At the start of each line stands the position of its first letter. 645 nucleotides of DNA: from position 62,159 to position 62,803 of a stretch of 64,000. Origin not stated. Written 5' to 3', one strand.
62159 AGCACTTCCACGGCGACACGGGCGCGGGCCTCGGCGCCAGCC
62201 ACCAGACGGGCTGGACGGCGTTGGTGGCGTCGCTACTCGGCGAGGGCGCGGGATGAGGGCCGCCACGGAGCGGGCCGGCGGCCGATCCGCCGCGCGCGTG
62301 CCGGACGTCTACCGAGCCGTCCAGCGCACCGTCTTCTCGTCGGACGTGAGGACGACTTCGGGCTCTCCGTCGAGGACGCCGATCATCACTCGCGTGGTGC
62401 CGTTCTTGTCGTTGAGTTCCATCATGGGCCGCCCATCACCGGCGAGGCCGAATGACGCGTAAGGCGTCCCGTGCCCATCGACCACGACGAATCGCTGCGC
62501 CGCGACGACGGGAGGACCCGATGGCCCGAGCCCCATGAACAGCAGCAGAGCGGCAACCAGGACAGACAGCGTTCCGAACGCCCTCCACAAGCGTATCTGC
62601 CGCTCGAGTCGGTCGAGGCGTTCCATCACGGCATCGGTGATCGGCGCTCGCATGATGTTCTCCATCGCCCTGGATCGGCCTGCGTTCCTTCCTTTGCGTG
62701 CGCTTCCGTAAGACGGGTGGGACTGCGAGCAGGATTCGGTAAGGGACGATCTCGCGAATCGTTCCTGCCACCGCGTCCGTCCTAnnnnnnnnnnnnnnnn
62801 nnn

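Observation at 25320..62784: Nine intergenic copies of one ECF-type promoter motif (GAAYC-N17/18-CGTCNYA) outline an envelope regulon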

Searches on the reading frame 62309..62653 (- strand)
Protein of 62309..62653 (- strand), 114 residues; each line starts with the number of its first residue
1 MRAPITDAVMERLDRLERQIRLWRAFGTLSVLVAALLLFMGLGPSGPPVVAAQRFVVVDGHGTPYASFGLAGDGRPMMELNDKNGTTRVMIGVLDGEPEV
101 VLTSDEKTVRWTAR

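Call 14: search_protein_families(library=pfam, proteins=[window:62309-62653:-], max_evalue=0.01)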
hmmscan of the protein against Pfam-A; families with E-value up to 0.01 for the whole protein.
window:62309-62653:- (114 aa): 0 families

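Call 39: search_protein_families(library=ncbifam, proteins=[window:62309-62653:-], max_evalue=0.01)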
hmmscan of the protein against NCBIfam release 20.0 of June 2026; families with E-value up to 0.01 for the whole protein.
window:62309-62653:- (114 aa): 1 family
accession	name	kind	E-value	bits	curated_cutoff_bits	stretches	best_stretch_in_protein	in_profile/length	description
TIGR01168.1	YSIRK_signal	domain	0.0018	18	20.2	1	25-48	18-34/40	YSIRK-type signal peptide-containing protein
